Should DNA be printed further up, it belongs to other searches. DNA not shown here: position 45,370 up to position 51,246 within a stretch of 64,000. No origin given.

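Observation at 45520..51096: Giant 1858-aa single-gene helicase-nuclease with the Hhe defence-system architecture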

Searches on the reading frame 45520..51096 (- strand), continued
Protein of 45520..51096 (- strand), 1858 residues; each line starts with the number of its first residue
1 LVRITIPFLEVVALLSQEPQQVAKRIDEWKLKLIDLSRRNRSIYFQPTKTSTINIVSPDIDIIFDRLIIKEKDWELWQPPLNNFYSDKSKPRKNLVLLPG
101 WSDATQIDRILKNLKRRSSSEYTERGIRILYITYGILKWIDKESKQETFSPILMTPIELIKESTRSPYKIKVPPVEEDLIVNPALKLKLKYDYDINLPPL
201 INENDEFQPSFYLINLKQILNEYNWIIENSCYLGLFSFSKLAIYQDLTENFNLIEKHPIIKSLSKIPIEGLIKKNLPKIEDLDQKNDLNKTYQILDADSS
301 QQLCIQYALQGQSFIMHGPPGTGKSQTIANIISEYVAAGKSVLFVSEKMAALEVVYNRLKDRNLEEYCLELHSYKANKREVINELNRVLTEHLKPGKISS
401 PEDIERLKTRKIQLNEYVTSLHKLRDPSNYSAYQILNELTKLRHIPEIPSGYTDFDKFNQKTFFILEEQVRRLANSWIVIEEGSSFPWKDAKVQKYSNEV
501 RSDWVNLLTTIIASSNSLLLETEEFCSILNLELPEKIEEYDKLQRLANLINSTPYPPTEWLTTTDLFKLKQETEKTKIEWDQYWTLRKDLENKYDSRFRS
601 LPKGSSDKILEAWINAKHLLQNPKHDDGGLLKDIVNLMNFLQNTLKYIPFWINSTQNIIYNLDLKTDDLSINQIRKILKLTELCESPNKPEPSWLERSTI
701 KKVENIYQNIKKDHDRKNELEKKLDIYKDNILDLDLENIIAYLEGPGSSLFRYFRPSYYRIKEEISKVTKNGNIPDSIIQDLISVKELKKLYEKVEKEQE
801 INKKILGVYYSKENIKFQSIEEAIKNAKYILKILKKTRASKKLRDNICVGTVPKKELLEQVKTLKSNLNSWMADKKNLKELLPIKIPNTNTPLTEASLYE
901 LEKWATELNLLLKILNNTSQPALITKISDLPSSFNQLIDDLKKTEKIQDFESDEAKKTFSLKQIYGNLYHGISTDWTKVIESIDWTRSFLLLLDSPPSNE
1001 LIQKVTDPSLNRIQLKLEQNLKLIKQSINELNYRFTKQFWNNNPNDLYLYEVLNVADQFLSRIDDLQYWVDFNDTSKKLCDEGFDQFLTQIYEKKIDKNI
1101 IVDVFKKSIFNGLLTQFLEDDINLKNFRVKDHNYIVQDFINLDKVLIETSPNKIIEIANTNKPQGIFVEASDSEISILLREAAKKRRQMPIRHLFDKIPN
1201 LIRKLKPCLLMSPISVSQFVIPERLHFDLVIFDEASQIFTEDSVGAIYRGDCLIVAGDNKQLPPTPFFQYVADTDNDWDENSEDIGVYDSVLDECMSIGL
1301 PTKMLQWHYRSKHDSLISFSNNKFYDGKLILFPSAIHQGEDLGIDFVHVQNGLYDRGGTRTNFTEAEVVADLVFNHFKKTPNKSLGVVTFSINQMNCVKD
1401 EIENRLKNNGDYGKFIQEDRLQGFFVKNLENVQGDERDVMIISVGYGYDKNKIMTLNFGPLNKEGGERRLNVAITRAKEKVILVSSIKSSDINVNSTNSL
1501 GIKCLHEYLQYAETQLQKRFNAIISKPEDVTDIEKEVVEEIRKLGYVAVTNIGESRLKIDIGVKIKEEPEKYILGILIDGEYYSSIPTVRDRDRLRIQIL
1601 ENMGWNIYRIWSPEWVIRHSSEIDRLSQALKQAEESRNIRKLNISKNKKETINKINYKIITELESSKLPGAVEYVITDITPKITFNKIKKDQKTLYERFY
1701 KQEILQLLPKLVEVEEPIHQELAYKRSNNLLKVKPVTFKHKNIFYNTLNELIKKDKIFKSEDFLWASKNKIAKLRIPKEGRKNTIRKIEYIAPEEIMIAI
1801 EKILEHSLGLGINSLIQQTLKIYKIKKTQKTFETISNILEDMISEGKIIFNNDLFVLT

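Call 49: search_protein_families(library=ncbifam, proteins=[L059:5127-7046:+, L059:7152-8300:+, L059:8297-8887:+, L059:8943-9305:+, L059:15155-15400:+, L059:15423-17114:+, L059:17111-17893:+, L059:17890-19101:+, L059:19384-20769:-], max_evalue=0.00001)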
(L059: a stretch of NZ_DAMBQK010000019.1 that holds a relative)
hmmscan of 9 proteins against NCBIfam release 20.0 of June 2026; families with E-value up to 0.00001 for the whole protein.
L059:5127-7046:+ (639 aa): 11 families
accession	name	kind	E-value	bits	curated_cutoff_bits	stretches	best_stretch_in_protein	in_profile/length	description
NF011663.0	PRK15083.1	subfamily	0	1285.7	589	1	1-639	2-639/639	PTS mannitol transporter subunit IICBA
TIGR00851.1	mtlA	subfamily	2.4e-184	612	468.4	1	8-347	1-340/340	mannitol-specific PTS transporter subunit IIC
NF008319.0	PRK11109.1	equivalog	7.3e-42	144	302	1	494-638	1-143/376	fused PTS fructose transporter subunit IIA/HPr protein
NF010351.0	PRK13779.1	equivalog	1.1e-36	126.8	766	1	495-638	2-143/503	bifunctional PTS system fructose-specific transporter subunit IIA/HPr protein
TIGR00848.1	fruA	subfamily_domain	3.9e-15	55.9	103.5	1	499-621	4-129/129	fructose PTS transporter subunit IIA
NF007293.0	PRK09765.1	equivalog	9.3e-14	50.9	763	1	500-637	11-152/639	PTS 2-O-a-mannosyl-D-glycerate transporter subunit IIABC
NF007358.0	PRK09854.1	equivalog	2e-11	44.2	192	1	505-635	15-145/147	PTS mannitol transporter subunit IIA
NF007694.0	PRK10372.1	equivalog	6.9e-11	42.5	187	1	501-635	12-148/154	PTS ascorbate transporter subunit IIA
TIGR01995.1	PTS-II-ABC-beta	subfamily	4.2e-09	35.4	614.7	1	109-398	221-501/618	beta-glucoside-specific PTS transporter subunit IIABC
TIGR01419.1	nitro_reg_IIA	equivalog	6.8e-09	35.7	138.7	1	529-634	40-143/145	PTS IIA-like nitrogen regulatory protein PtsN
NF008145.0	PRK10896.1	equivalog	8.4e-09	35.3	221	1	532-635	49-154/161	PTS IIA-like nitrogen regulatory protein PtsN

L059:7152-8300:+ (382 aa): 13 families
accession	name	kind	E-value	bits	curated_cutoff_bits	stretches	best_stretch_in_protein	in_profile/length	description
NF002648.0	PRK02318.1-4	equivalog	1.2e-247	821.5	719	1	1-381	1-381/382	mannitol-1-phosphate 5-dehydrogenase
NF002646.0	PRK02318.1-2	equivalog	1.1e-207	689.6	368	1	1-380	1-380/382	mannitol-1-phosphate 5-dehydrogenase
NF002650.0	PRK02318.2-2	equivalog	7.6e-139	463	359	1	1-379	1-381/388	mannitol-1-phosphate 5-dehydrogenase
NF002652.0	PRK02318.2-5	equivalog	1.3e-136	455.6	356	1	1-376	1-373/377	mannitol-1-phosphate 5-dehydrogenase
NF002649.0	PRK02318.2-1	equivalog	1.9e-112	375.9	422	1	1-378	1-378/386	mannitol-1-phosphate 5-dehydrogenase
NF002647.0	PRK02318.1-3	equivalog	4.7e-111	371.8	357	1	1-377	2-378/384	mannitol-1-phosphate 5-dehydrogenase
NF002653.0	PRK02318.2-6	equivalog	1.8e-97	326.8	404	1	1-379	2-379/387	mannitol-1-phosphate 5-dehydrogenase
NF002645.0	PRK02318.1-1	equivalog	1.3e-83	281.2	389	1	1-379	1-365/368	mannitol-1-phosphate 5-dehydrogenase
NF002651.0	PRK02318.2-4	equivalog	4.4e-48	164.2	269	1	1-368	4-353/368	mannitol-1-phosphate 5-dehydrogenase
NF046057.1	bifunc_MtlD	equivalog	2.1e-24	85.9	800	1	204-351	510-659/683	bifunctional mannitol-1-phosphate dehydrogenase/phosphatase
NF002969.0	PRK03643.1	subfamily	4.5e-22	78.4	359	1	114-340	163-404/482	tagaturonate reductase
NF043014.1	DArabDhDalD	equivalog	2.5e-21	75.9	600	1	103-311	141-360/452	D-arabinitol 4-dehydrogenase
NF011611.0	PRK15037.1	subfamily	2.3e-20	72.6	603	1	99-344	165-419/486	fructuronate reductase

L059:8297-8887:+ (196 aa): 2 families
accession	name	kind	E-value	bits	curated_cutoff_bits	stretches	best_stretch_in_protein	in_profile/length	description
NF008234.1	PRK11001.1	subfamily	2.5e-74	248.9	149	1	28-194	1-170/170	MltR family transcriptional regulator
NF007455.0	PRK10022.1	equivalog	1.2e-19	70.8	167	1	28-188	5-167/169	putative DNA-binding transcriptional regulator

L059:8943-9305:+ (120 aa): 1 family
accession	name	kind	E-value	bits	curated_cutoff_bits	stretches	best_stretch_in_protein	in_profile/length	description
NF008244.0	PRK11020.1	equivalog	6.7e-55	184.7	110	1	1-120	1-120/120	YibL family ribosome-associated protein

L059:15155-15400:+ (81 aa): 0 families

L059:15423-17114:+ (563 aa): 3 families
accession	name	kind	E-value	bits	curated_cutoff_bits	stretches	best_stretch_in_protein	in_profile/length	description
NF007740.0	PRK10420.1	equivalog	0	1171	918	1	13-563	1-551/551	L-lactate permease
TIGR00795.1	lctP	subfamily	5e-236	784.6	341.15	1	18-556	2-530/530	lactate permease LctP family transporter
NF007249.0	PRK09695.1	equivalog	8.8e-236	783.9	1121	1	13-562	1-558/560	glycolate permease GlcA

L059:17111-17893:+ (260 aa): 25 families
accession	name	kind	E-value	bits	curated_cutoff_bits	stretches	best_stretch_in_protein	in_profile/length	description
NF007741.0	PRK10421.1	equivalog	1.1e-132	441.2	311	1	1-259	1-260/262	transcriptional regulator LldR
NF007001.0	PRK09464.1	equivalog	2.7e-57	194.3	330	1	3-248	6-247/254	pyruvate dehydrogenase complex transcriptional repressor PdhR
NF007442.0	PRK09990.1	equivalog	6e-41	140.5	301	1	6-246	9-248/256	transcriptional regulator GlcC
NF003011.0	PRK03837.1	subfamily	1.2e-27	97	260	1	6-237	12-237/241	transcriptional regulator NanR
NF007588.0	PRK10225.1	equivalog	4.4e-27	95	442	1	11-231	13-229/257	Uxu operon transcriptional regulator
NF052282.1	PLP_TF_PdxR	equivalog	5.4e-17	62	320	1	8-121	2-119/448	MocR-like pyridoxine biosynthesis transcription factor PdxR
NF008571.0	PRK11523.1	equivalog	4.5e-16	59.1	396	1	5-228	6-220/258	transcriptional regulator ExuR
NF052290.2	MocR_like_YczR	exception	7e-16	58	487.4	1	10-96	22-99/458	MocR-like transcription factor YczR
TIGR03338.1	phnR_burk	equivalog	2.7e-14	53.3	271.5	1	100-226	84-206/212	phosphonate utilization associated transcriptional regulator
NF052441.1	TransRegRv0792c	equivalog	2.3e-13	50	400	1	9-75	18-84/260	Rv0792c family HTH-type transcriptional regulator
TIGR02018.2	his_ut_repres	equivalog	1.5e-12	47.4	220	1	12-121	4-112/226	histidine utilization transcriptional repressor HutC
NF052281.1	rhizopine_MocR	equivalog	3.2e-12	45.9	650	1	7-73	18-84/479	rhizopine catabolism transcriptional regulator MocR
TIGR02325.1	C_P_lyase_phnF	equivalog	3.5e-11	43.1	156.8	1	11-73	12-74/238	phosphonate metabolism transcriptional regulator PhnF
NF052286.1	ecto_TF_EhuR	exception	6.7e-11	41.4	480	1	11-76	15-80/458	MocR-like ectoine utilization transcription factor EhuR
NF003444.0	PRK04984.1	equivalog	2.1e-09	37.3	189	1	20-181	20-178/239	fatty acid metabolism transcriptional regulator FadR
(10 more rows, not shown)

L059:17890-19101:+ (403 aa): 6 families
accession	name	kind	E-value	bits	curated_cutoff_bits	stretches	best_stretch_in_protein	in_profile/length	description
NF033901.1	L_lactate_LldD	exception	1.3e-248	824.1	550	1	2-377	1-376/377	FMN-dependent L-lactate dehydrogenase LldD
NF008398.0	PRK11197.1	subfamily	2.6e-237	786.9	376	1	2-378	1-377/381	L-lactate dehydrogenase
TIGR03966.1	actino_HemFlav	equivalog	8.8e-76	255.1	470.85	1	12-383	13-384/385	pre-mycofactocin synthase MftD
TIGR02708.1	L_lactate_ox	equivalog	1.2e-59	202.2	645.5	2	231-378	213-360/367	L-lactate oxidase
TIGR02151.1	IPP_isom_2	equivalog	7.3e-18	64.6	281.3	1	286-377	245-335/338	type 2 isopentenyl-diphosphate Delta-isomerase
NF041303.1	Indglycph_syn_Halo_TrpC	equivalog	3.7e-07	29.7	380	1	256-334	161-237/250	indole-3-glycerol phosphate synthase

L059:19384-20769:- (461 aa): 2 families
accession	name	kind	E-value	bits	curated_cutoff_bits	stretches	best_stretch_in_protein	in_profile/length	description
NF046030.1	ProtAdlyltaseSoFic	equivalog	4.8e-19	68.5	550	1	118-442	47-352/361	protein adenylyltransferase Fic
NF041381.1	XopAC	subfamily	4.4e-07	29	450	1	206-298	324-415/451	XopAC/AvrAC family type III secretion system effector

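Call 50: search_solved_structures(query=window:45523-51096:-, max_evalue=0.001)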
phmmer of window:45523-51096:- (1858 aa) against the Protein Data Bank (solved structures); distinct sequences matched with E-value up to 0.001: 11.
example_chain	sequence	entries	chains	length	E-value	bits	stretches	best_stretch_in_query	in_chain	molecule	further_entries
4b3f_X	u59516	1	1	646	7.2e-09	36.6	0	297-359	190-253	DNA-BINDING PROTEIN SMUBP-2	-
4b3g_A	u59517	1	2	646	7.3e-09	36.6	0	297-359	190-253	DNA-BINDING PROTEIN SMUBP-2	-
5mzn_A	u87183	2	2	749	1.4e-08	35.6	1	1224-1484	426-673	Helicase SEN1,Helicase SEN1 | Helicase SEN1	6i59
2xzo_A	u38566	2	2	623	6.5e-07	30.1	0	1224-1489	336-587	REGULATOR OF NONSENSE TRANSCRIPTS 1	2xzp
2gjk_A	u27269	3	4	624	6.6e-07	30.1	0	1224-1489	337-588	Regulator of nonsense transcripts 1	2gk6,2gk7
6ej5_A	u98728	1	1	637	7.1e-07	30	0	278-416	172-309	Regulator of nonsense transcripts 1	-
9qwn_A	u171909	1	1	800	1e-06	29.5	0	278-416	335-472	Isoform 2 of Regulator of nonsense transcripts 1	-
2wjv_A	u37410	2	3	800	1.6e-06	28.8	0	278-416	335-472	REGULATOR OF NONSENSE TRANSCRIPTS 1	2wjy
5eaw_A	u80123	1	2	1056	0.00012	22.6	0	1222-1265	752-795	DNA replication ATP-dependent helicase/nuclease DNA2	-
5eax_A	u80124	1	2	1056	0.00012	22.6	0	1222-1265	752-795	DNA replication ATP-dependent helicase/nuclease DNA2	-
5ean_A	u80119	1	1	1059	0.00012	22.6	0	1222-1265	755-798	DNA replication ATP-dependent helicase/nuclease DNA2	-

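Call 51: search_solved_structures(query=A1, max_evalue=1)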
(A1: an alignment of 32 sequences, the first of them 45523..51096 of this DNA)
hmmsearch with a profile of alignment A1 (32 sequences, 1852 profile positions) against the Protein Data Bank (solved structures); distinct sequences matched with E-value up to 1: 32.
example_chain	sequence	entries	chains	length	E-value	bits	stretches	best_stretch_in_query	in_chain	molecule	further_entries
4b3g_A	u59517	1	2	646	1.4e-13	52.3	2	288-349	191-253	DNA-BINDING PROTEIN SMUBP-2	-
4b3f_X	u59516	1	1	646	1.4e-13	52.3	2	288-349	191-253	DNA-BINDING PROTEIN SMUBP-2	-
5eaw_A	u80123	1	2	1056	1.3e-08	35.8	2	1215-1255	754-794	DNA replication ATP-dependent helicase/nuclease DNA2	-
5eax_A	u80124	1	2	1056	1.3e-08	35.8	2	1215-1255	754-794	DNA replication ATP-dependent helicase/nuclease DNA2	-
5ean_A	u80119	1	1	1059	1.3e-08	35.8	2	1215-1255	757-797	DNA replication ATP-dependent helicase/nuclease DNA2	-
5mzn_A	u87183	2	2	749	3.9e-08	34.2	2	1211-1257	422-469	Helicase SEN1,Helicase SEN1 | Helicase SEN1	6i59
2xzo_A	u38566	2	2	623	1.5e-07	32.3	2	286-419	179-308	REGULATOR OF NONSENSE TRANSCRIPTS 1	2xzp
2gjk_A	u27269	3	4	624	1.5e-07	32.3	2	286-419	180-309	Regulator of nonsense transcripts 1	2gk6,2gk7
6ej5_A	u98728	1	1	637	1.6e-07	32.2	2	286-419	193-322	Regulator of nonsense transcripts 1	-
9qwn_A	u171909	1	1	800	3.2e-07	31.2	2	286-419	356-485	Isoform 2 of Regulator of nonsense transcripts 1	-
2wjv_A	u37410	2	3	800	3.9e-07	30.9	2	286-419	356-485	REGULATOR OF NONSENSE TRANSCRIPTS 1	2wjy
8ftm_A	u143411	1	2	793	8.3e-06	26.5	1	1215-1263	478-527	5'-3' RNA helicase-like protein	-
8fth_A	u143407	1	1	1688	4.2e-05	24.2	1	1215-1263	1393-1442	5'-3' RNA helicase-like protein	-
8ftk_A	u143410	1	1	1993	6.1e-05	23.6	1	1215-1263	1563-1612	5'-3' RNA helicase-like protein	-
6qel_G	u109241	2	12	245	0.001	19.5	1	302-343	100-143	DNA replication protein dnaC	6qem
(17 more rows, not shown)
